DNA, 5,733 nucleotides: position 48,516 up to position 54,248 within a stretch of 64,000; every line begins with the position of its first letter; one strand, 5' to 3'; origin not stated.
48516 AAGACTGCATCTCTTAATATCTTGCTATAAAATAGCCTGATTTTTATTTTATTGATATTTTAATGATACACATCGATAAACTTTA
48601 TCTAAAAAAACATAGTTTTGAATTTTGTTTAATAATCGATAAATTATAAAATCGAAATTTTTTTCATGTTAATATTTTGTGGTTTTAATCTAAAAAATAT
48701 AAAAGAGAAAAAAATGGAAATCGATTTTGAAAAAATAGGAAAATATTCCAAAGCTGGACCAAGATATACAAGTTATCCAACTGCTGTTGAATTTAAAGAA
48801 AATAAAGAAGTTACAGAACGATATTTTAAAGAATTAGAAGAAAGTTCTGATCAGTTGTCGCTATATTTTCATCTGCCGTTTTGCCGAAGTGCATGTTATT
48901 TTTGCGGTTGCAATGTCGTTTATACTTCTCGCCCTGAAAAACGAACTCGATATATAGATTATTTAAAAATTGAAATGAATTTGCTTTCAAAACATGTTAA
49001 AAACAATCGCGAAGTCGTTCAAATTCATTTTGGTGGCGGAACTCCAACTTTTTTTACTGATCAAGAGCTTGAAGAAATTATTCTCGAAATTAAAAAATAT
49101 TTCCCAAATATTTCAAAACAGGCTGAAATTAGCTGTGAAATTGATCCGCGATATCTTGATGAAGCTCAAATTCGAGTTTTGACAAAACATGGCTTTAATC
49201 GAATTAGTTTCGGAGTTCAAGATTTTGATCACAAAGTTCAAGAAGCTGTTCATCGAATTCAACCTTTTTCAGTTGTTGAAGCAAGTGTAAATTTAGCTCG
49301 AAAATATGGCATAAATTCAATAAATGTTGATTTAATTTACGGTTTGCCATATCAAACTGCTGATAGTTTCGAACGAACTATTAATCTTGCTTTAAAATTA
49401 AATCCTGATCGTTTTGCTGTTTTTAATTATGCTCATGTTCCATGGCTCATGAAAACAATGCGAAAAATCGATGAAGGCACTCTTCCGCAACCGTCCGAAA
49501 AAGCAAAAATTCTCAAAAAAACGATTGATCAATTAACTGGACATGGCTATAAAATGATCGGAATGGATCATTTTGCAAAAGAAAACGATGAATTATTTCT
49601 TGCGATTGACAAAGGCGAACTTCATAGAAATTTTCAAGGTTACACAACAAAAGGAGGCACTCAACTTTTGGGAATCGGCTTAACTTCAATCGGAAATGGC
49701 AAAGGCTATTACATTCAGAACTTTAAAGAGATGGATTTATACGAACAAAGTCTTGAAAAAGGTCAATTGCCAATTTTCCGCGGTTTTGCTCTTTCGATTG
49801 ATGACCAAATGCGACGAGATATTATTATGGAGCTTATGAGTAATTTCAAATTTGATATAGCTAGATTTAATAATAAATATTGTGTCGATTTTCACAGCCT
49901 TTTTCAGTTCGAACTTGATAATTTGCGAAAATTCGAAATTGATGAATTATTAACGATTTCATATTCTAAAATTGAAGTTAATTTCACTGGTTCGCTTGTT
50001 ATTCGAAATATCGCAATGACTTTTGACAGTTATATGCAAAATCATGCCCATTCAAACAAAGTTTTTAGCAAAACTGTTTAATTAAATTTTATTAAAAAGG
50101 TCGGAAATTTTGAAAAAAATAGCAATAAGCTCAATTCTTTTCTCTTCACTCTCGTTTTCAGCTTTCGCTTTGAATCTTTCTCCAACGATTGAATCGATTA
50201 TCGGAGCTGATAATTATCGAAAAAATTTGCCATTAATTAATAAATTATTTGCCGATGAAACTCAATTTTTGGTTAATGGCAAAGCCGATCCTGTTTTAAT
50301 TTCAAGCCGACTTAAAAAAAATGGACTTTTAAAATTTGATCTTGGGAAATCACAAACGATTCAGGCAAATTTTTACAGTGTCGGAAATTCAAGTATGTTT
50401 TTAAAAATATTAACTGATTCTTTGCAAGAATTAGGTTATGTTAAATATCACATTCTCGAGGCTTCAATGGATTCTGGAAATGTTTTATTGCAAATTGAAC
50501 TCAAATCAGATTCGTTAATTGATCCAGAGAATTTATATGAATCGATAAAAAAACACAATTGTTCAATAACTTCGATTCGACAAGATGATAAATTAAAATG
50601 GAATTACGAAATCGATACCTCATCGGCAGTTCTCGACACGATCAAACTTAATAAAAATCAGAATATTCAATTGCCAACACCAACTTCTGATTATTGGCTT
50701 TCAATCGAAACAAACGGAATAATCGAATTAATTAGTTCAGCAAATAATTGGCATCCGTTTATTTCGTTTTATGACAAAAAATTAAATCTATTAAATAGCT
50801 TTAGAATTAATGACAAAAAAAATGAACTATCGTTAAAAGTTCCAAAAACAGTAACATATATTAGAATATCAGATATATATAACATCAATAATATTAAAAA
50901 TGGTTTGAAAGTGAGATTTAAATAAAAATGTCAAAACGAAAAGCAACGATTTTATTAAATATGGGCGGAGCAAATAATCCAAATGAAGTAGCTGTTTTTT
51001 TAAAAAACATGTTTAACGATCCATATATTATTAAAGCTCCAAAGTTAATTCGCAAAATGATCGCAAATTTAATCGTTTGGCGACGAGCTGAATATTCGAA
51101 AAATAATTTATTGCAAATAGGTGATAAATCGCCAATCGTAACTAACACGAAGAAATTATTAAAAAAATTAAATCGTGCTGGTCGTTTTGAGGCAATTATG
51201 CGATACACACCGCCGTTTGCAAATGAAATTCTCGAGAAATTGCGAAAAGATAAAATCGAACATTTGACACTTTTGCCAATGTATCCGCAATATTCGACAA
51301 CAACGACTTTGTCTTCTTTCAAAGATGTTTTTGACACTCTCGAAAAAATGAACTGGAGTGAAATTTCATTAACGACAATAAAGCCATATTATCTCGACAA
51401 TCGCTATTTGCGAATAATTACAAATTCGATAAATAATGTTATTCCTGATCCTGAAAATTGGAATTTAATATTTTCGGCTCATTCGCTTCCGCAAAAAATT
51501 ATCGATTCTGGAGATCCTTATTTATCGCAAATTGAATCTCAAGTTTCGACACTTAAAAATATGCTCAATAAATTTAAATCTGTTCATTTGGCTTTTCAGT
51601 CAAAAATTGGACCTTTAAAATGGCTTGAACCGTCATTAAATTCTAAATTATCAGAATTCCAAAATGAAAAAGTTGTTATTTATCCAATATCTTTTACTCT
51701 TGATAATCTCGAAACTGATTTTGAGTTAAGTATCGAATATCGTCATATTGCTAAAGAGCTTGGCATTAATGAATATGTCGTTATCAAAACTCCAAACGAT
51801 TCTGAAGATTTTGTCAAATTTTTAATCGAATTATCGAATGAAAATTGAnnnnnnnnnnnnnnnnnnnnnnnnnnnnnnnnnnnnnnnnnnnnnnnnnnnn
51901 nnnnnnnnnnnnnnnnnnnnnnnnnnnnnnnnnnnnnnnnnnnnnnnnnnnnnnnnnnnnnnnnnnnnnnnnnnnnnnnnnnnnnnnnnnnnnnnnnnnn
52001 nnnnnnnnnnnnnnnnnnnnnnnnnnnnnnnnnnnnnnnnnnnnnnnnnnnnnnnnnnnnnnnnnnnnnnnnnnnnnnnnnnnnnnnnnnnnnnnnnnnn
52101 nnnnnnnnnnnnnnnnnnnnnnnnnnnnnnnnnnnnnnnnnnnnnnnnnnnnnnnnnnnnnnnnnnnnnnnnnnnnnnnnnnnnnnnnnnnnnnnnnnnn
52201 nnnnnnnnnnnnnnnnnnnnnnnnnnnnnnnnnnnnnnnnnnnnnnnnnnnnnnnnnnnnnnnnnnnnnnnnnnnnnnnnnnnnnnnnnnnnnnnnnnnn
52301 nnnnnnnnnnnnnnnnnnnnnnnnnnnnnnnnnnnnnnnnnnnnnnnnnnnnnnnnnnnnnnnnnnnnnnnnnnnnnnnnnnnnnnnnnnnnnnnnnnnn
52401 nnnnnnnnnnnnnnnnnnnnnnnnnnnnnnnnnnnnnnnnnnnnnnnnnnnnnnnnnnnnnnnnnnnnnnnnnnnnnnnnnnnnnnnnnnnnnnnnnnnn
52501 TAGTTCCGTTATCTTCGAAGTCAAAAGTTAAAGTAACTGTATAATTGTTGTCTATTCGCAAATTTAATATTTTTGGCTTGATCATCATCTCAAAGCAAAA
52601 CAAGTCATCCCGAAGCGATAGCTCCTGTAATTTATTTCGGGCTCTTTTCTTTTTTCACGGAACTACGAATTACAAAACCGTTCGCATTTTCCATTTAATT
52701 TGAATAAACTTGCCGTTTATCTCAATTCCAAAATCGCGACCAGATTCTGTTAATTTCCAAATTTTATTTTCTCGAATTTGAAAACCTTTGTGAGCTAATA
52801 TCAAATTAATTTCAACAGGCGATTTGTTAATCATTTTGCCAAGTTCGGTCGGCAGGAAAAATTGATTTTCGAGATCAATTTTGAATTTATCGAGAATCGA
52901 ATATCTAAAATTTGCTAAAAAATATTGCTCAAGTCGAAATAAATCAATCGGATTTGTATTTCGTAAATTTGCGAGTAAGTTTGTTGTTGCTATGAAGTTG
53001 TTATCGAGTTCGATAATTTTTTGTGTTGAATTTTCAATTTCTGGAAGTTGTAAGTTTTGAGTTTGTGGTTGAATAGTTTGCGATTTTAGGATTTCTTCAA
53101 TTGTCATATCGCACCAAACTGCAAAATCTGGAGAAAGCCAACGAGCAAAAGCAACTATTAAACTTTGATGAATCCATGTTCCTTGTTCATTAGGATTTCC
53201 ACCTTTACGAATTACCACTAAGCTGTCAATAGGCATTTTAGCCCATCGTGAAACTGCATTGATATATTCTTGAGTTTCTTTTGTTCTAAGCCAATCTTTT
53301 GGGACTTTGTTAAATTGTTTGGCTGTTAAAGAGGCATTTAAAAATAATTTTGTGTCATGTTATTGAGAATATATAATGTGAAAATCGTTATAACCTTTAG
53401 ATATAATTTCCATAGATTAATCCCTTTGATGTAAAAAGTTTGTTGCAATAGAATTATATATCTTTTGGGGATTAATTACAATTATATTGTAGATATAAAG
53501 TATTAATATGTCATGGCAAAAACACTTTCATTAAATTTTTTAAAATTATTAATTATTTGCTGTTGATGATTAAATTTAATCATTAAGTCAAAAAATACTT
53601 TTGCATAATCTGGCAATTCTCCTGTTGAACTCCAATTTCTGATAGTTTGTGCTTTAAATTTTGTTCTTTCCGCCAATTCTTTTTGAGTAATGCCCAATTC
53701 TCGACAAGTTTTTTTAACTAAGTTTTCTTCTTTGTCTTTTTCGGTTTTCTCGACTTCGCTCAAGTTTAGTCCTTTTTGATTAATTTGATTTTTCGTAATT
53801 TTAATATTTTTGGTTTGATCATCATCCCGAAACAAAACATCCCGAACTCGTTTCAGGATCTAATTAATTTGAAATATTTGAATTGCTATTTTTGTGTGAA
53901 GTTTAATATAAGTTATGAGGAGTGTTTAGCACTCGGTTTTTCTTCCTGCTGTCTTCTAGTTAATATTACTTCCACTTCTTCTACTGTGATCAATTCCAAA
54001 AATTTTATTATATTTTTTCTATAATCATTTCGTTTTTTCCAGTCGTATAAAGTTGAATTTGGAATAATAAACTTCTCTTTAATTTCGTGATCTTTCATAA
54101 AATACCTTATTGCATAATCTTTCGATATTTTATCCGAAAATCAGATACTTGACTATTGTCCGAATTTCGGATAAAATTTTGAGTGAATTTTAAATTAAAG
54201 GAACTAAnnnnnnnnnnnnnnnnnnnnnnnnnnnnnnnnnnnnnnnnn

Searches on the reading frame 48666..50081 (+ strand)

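Call 41: search_protein_families(library=pfam, proteins=[window:48666-50081:+], max_evalue=0.001)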
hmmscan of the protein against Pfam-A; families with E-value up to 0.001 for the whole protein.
window:48666-50081:+ (471 aa): 2 families
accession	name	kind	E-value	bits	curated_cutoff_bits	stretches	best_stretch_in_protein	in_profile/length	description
PF04055.27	Radical_SAM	-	1.3e-25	90.9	29.5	1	68-242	2-166/166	Radical SAM superfamily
PF06969.22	HemN_C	-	0.0004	20.8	24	1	377-439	2-61/67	HemN C-terminal domain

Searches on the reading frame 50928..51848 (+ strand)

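Call 41: search_protein_families(library=pfam, proteins=[window:50928-51848:+], max_evalue=0.001)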
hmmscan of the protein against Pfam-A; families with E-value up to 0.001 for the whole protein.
window:50928-51848:+ (306 aa): 1 family
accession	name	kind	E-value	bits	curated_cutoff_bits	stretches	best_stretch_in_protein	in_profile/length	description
PF00762.24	Ferrochelatase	-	4.8e-84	282.5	27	1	5-305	2-315/317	Ferrochelatase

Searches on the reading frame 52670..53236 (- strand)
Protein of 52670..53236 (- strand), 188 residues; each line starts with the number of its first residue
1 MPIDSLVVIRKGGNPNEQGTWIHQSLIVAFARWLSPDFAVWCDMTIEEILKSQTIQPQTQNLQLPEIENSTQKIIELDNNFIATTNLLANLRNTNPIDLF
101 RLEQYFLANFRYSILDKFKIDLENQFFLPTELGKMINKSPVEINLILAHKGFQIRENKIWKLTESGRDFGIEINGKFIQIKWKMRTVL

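Call 6: search_protein_families(library=pfam, proteins=[window:52670-53236:-], max_evalue=0.01)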
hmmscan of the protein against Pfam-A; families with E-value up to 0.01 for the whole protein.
window:52670-53236:- (188 aa): 1 family
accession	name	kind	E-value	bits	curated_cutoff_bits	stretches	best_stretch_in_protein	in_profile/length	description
PF04383.19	KilA-N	-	1.5e-11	44.5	23.8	1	9-50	64-105/107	KilA-N domain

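Call 19: search_protein_families(library=phrogs, proteins=[window:52670-53236:-], max_evalue=0.01)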
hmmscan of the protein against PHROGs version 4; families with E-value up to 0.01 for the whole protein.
window:52670-53236:- (188 aa): 4 families
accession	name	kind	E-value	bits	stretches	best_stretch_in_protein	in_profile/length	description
phrog_129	-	transcription regulation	2.1e-16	61.6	1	7-64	66-123/273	transcriptional regulator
phrog_2812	-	unknown function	2.6e-13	51.1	1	5-82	61-138/288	-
phrog_1136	-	unknown function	2.7e-12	47.9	1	12-62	66-116/244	-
phrog_23489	-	unknown function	1.4e-05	26.7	1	27-58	2-33/85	-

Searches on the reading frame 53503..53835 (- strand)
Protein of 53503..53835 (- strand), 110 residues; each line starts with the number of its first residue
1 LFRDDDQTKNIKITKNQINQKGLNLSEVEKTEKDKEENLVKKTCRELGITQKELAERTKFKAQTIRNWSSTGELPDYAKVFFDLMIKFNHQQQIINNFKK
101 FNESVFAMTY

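Call 7: search_protein_families(library=pfam, proteins=[window:53503-53835:-], max_evalue=0.01)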
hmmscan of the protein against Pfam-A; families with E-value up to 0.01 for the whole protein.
window:53503-53835:- (110 aa): 3 families
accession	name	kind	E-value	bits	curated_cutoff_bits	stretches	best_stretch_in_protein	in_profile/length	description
PF01381.28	HTH_3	-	0.00077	19.9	23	1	42-68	3-29/55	Helix-turn-helix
PF13411.12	MerR_1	-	0.0057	17.2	21.6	0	52-75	4-27/69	MerR HTH family regulatory protein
PF12844.13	HTH_19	-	0.0087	16.4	30.2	0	40-78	4-42/64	Helix-turn-helix domain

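Call 19: search_protein_families(library=phrogs, proteins=[window:53503-53835:-], max_evalue=0.01)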
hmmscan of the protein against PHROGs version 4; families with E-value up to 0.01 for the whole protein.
window:53503-53835:- (110 aa): 11 families
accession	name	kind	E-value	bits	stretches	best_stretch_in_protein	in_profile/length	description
phrog_4779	-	transcription regulation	1.8e-09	39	1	36-103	3-69/98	transcriptional regulator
phrog_8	-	transcription regulation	1.5e-06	28.9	1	15-80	47-127/346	transcriptional regulator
phrog_8898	-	unknown function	0.00016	22.3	1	41-100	7-70/70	-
phrog_4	-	transcription regulation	0.00026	21.1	1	27-70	132-167/400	transcriptional repressor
phrog_3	-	transcription regulation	0.00034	21.5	1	21-78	81-129/430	transcriptional repressor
phrog_2967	-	transcription regulation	0.00037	21.1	1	41-79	16-54/225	transcriptional regulator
phrog_7950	-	transcription regulation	0.0023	19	1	46-71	18-43/68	transcriptional repressor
phrog_66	-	integration and excision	0.0034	18.1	1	39-77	84-122/412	excisionase and transcriptional regulator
phrog_7735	-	integration and excision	0.0048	18.2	0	49-77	6-34/99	excisionase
phrog_20793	-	unknown function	0.0063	17.6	0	52-77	11-36/86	-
phrog_2104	-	unknown function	0.01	17.1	0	7-71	15-75/103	-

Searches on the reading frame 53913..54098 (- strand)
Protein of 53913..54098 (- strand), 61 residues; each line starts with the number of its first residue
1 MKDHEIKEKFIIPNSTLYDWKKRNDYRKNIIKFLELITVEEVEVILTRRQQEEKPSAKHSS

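Call 82: search_protein_families(library=pfam, proteins=[window:53913-54098:-], max_evalue=10)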
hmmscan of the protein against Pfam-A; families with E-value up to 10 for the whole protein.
window:53913-54098:- (61 aa): 1 family
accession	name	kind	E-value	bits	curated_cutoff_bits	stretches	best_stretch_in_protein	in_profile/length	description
PF23125.1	Xre-MbcA-ParS_M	-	0.0025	18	27.8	1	5-25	6-26/51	Antitoxin Xre/MbcA/ParS-like, middle domain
